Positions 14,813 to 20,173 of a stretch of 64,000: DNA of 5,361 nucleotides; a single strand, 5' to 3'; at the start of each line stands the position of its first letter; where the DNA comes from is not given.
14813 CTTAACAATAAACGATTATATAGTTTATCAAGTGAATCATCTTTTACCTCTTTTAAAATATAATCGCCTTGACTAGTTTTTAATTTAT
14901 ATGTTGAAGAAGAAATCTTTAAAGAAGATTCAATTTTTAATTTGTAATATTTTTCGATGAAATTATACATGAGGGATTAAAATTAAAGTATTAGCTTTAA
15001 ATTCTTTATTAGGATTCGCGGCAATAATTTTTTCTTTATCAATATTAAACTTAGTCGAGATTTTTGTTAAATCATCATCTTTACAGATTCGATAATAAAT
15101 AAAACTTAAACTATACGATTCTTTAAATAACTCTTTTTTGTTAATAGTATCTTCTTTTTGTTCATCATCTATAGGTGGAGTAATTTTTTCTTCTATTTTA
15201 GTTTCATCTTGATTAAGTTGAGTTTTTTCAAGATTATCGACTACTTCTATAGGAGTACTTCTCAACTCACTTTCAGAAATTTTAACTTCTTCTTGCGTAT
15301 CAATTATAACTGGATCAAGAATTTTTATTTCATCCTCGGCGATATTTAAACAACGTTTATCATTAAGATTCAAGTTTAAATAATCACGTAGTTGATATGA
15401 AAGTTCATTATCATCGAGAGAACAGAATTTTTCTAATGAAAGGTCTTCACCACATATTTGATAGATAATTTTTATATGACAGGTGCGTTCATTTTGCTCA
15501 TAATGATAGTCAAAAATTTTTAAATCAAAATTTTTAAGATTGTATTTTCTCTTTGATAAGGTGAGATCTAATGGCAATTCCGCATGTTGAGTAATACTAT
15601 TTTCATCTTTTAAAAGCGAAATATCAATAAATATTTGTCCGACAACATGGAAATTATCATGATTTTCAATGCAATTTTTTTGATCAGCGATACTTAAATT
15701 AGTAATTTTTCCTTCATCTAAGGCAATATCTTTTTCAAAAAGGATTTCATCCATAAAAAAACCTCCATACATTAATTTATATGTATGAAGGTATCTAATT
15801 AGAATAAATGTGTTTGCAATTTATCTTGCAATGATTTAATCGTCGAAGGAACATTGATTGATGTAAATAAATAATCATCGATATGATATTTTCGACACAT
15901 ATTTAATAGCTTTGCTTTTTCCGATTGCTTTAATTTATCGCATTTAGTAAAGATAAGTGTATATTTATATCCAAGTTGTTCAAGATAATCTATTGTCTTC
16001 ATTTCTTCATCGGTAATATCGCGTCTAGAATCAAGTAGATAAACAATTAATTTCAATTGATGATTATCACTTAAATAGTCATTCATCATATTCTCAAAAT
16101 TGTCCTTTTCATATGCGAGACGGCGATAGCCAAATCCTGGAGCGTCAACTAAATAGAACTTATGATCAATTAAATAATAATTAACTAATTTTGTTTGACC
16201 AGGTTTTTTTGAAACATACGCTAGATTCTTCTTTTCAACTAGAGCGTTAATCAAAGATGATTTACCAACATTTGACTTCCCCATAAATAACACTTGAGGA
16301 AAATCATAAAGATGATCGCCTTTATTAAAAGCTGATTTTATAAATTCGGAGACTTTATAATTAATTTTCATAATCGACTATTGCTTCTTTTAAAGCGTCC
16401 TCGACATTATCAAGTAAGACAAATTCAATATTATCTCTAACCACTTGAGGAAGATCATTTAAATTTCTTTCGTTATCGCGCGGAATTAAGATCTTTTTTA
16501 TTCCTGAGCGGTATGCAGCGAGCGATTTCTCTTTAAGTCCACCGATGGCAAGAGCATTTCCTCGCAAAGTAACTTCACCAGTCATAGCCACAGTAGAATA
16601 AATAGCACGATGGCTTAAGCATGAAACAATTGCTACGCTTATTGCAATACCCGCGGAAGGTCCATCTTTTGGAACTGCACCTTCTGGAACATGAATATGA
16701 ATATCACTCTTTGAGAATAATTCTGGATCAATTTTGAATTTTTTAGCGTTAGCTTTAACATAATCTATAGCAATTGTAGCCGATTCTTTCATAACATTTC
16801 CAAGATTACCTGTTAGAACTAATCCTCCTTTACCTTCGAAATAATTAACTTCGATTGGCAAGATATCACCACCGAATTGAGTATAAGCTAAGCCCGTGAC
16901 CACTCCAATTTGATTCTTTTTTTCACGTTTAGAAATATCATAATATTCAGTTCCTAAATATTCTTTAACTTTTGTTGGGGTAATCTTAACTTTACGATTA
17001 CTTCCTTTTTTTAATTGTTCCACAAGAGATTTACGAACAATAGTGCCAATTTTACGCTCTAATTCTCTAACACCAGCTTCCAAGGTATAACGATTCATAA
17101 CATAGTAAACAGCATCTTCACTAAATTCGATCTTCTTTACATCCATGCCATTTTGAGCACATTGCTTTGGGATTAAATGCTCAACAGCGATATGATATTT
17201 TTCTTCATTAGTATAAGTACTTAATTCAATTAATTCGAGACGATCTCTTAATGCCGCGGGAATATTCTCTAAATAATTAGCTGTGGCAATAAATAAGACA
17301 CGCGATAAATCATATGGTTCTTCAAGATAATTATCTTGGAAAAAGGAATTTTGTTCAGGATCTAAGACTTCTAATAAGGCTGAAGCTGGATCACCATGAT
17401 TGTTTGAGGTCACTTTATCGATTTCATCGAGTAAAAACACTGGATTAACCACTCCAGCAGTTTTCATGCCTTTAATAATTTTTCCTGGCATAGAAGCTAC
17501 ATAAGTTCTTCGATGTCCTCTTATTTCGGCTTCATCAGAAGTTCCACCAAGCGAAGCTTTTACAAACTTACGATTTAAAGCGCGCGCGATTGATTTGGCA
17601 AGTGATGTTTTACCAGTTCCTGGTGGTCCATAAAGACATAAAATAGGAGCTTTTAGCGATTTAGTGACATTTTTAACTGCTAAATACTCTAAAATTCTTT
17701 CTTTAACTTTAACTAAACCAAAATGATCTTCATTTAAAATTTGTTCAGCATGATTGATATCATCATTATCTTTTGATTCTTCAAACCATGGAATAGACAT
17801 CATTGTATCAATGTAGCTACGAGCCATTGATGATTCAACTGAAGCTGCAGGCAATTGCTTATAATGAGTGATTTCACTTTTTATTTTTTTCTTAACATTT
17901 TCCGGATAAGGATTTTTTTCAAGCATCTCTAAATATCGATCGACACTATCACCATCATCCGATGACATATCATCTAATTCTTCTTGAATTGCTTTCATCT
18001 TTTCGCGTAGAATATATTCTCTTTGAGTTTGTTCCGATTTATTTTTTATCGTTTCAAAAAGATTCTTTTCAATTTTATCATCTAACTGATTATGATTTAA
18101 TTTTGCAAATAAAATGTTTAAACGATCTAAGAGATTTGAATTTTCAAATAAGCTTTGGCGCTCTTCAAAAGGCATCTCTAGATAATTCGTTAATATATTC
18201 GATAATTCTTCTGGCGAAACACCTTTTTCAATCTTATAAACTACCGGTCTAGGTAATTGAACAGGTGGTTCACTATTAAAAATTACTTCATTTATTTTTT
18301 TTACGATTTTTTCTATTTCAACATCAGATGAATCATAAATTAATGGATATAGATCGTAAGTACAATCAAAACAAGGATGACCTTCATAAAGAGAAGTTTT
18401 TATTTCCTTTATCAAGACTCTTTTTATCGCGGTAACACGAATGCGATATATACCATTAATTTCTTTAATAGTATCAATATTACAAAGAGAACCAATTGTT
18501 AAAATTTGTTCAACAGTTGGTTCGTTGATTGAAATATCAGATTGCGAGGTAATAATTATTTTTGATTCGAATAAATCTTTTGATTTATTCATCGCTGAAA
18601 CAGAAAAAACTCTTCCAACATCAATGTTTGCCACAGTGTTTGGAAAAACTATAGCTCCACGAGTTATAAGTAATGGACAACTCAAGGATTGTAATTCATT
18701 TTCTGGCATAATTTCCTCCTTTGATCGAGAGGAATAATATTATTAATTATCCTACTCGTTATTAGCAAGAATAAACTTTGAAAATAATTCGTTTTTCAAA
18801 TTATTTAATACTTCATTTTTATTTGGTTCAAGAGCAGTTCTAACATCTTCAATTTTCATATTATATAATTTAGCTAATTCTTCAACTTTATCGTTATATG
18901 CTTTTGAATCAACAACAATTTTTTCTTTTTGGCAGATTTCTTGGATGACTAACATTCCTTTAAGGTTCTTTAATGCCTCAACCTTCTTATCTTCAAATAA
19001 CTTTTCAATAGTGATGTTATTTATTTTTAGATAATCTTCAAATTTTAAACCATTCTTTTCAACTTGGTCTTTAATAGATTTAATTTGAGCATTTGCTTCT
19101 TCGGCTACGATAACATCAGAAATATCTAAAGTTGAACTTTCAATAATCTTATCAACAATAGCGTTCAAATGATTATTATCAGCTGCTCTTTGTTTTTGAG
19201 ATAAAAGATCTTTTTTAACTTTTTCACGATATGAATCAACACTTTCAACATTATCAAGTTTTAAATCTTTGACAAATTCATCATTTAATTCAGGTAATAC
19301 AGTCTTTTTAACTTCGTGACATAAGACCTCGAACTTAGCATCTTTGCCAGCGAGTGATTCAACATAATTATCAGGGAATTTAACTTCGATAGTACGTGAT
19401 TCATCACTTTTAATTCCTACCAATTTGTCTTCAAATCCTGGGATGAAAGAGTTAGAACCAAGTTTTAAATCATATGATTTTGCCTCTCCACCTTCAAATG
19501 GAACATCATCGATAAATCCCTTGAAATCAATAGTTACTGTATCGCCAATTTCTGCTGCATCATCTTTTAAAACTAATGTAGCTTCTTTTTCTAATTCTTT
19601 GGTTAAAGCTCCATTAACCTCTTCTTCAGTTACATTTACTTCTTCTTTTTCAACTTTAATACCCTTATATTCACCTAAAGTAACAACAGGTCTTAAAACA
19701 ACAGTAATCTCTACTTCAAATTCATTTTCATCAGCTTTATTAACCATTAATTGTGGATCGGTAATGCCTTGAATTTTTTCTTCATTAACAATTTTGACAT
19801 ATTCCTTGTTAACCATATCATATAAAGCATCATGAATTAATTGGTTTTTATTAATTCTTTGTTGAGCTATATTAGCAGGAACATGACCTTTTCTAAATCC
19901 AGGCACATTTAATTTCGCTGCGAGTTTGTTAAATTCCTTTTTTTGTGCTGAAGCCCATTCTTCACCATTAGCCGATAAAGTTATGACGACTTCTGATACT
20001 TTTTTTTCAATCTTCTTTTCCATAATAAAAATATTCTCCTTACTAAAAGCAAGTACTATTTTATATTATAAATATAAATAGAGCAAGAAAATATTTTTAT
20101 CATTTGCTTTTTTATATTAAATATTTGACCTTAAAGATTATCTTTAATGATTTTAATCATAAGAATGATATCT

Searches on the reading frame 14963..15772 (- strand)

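Call 7: search_protein_families(library=pfam, proteins=[window:14963-15772:-], max_evalue=0.1)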
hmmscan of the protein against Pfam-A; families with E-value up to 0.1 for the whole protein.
window:14963-15772:- (269 aa): 4 families
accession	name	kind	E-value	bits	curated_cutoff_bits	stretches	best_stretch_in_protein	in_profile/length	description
PF23462.1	LysM3_NFP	-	0.00056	20.8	28.1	1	232-267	10-47/48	NFP LysM3 domain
PF23473.1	LysM3_LYK4_5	-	0.0016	18.9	29.3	1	227-253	5-31/48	LYK4/5 LysM3 domain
PF01476.26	LysM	-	0.0041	17.5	20.9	1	227-257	1-28/43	LysM domain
PF23446.1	LysM1_NFP_LYK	-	0.0099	17.2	36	1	223-267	4-54/60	NFP/LYK LysM1 domain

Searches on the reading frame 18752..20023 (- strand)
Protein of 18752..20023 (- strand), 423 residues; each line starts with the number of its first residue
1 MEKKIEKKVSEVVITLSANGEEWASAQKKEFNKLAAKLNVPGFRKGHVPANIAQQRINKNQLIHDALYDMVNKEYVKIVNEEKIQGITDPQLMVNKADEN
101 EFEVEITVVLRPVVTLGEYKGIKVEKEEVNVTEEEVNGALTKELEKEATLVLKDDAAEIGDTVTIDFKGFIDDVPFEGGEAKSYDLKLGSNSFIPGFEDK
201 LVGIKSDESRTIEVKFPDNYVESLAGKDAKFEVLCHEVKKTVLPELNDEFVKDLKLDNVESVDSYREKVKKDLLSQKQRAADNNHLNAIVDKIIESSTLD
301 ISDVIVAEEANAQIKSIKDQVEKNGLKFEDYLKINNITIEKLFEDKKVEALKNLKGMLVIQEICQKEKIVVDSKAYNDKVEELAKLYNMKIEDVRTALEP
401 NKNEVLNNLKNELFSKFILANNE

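Call 23: find_related_loci(query=window:18752-20023:-, collection=genome_contigs, flank=10000)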
Query window:18752-20023:- (423 aa) in genome_contigs; peptide patterns used: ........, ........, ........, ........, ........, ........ (x = any residue, [..] = any of these).
241 stretches matched a pattern; 68 encode a relative of the query (tblastn E <= 1e-3); 68 distinct loci.
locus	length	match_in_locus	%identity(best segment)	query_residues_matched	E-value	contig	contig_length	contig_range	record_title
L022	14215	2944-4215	53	1-423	3e-140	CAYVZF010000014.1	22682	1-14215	MAG TPA_asm: uncultured Erysipelotrichaceae bacterium isolate SRP225648_co1_215 genome assembly, contig: NODE_5243_lengt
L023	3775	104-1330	49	15-423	8e-129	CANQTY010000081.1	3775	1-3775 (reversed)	MAG: uncultured Bacilli bacterium isolate Lapin-008__bin59 genome assembly, contig: Lapin-008__NODE_20888_length_3775_co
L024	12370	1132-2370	44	10-422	8e-105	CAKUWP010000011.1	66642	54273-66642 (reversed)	MAG: uncultured Bacilli bacterium isolate REFINED_METABAT215_TOP10_CONTIGS_1500_ASSEMBLY_K77_MERGED__Nepal_MoBio_Fiber-H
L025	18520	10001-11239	44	10-422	9e-105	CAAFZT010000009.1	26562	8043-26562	MAG TPA_asm: Bacilli bacterium, isolate HGM10921, WGS project CAAFZT010000000 data, contig: SRS475990_118_k119_45190, wh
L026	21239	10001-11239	44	10-422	9e-105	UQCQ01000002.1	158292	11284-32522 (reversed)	uncultured Mollicutes bacterium isolate UMGS153 genome assembly, contig: NODE_25_length_158292_cov_5.826709, whole genom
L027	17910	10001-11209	33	1-401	7e-65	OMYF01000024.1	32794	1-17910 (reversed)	uncultured Acidaminococcus sp. isolate RUG075 genome assembly, contig: scaffold_885, whole genome shotgun sequence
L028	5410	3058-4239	35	4-398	8e-64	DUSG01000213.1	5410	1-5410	MAG TPA_asm: Clostridiales bacterium isolate AS04akNAM_111 30300_AS04, whole genome shotgun sequence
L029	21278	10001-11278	35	1-422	1e-63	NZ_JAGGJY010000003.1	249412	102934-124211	Clostridium tertium strain DSM 2485 Ga0454102_03, whole genome shotgun sequence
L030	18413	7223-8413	34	7-401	5e-63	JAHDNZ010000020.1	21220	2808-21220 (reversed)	MAG: Bacillota bacterium isolate SL1-B34.1 k141_150912, whole genome shotgun sequence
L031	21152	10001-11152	37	4-388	3e-63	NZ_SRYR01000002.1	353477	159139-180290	Clostridium sartagoforme strain NM50_B9-20 NODE_2_length_353477_cov_256.088, whole genome shotgun sequence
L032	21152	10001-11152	36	4-388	5e-63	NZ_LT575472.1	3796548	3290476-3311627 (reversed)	Clostridium nigeriense strain Marseille-P2414T, whole genome shotgun sequence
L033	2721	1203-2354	37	4-388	3e-63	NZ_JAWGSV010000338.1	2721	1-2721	MAG: Clostridium sp. isolate N3_174_034G1_dasN3_174_034G1_concoct_7 174_005_scaffold_2102, whole genome shotgun sequence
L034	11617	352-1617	34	5-421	2e-62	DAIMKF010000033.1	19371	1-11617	MAG TPA_asm: Bacillota bacterium isolate CTOTU4017 NODE_700_length_19371_cov_11.236333, whole genome shotgun sequence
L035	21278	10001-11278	34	1-422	2e-61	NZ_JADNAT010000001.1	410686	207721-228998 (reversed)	Clostridium sp. 1001275B_160808_H3 NODE_1_length_410686_cov_55.2995, whole genome shotgun sequence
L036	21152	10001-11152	36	4-388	2e-61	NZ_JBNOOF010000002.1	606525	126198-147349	Clostridium nigeriense strain B187 NODE_2_length_606525_cov_213.244422, whole genome shotgun sequence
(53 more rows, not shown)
